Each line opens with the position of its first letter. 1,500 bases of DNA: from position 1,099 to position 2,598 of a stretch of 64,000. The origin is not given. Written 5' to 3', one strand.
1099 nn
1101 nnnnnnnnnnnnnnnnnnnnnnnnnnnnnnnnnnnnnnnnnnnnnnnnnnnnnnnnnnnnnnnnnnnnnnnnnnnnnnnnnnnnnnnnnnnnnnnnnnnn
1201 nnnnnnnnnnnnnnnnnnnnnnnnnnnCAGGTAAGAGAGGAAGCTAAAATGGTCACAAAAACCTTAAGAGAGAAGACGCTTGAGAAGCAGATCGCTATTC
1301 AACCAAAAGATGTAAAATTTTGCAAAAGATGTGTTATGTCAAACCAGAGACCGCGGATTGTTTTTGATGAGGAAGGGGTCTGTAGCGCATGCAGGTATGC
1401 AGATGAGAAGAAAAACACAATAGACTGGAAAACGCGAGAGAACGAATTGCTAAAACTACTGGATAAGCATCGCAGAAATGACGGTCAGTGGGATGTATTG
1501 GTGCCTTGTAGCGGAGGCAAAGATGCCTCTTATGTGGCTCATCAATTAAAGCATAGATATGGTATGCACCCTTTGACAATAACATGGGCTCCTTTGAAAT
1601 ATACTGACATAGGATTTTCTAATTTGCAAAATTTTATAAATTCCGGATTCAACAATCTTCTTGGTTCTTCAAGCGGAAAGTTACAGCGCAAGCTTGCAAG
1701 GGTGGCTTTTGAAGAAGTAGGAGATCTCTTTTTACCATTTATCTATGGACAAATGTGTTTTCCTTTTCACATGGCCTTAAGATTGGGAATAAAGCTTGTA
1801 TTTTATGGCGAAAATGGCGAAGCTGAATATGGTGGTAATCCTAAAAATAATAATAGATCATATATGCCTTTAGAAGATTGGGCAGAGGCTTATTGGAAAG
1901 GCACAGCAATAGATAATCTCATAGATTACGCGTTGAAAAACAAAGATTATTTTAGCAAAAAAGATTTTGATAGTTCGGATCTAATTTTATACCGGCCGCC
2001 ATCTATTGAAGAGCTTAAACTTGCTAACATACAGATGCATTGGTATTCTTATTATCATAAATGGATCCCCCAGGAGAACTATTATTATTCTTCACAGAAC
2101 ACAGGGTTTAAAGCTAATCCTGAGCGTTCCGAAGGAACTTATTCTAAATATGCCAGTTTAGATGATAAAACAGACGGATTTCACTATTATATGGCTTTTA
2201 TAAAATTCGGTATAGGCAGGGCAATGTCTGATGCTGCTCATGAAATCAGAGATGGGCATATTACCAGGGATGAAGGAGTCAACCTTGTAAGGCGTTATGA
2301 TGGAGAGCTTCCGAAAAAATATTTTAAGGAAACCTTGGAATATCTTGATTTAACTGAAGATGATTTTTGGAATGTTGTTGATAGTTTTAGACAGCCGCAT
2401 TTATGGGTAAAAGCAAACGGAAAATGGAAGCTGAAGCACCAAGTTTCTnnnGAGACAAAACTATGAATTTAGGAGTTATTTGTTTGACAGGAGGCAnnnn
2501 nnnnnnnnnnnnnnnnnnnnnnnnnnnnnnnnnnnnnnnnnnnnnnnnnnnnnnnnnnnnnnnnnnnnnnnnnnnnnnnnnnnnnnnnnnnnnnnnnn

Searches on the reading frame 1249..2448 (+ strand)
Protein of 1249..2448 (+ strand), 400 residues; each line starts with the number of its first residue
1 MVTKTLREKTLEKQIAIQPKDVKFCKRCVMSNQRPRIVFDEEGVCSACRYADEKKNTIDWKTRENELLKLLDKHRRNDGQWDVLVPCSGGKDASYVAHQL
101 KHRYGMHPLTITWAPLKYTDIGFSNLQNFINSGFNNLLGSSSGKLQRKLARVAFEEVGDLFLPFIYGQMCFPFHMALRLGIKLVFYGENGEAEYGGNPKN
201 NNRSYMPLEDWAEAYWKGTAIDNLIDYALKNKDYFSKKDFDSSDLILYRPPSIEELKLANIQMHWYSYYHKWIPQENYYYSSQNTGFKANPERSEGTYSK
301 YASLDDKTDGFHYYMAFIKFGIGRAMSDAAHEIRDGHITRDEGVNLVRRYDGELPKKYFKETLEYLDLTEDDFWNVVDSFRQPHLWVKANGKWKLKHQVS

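Call 5: search_protein_families(library=pfam, proteins=[window:1249-2448:+], max_evalue=0.001)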
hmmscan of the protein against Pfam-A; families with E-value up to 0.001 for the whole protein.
window:1249-2448:+ (400 aa): 0 families

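Call 6: search_protein_families(library=ncbifam, proteins=[window:1249-2448:+], max_evalue=0.01)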
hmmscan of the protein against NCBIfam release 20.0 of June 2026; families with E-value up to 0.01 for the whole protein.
window:1249-2448:+ (400 aa): 1 family
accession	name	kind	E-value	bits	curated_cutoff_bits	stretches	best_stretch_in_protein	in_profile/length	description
TIGR03573.1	WbuX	subfamily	7.7e-104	347.8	203.2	1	22-378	1-344/344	N-acetyl sugar amidotransferase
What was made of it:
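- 1249..2451 (+): WbuX-type N-acetyl sugar amidotransferase (PseA-like). It is the enzyme that a HisH/HisF pair would normally supply with ammonia. TIGR03573 347.8 bits, above the 203.2 cutoff (call 6).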
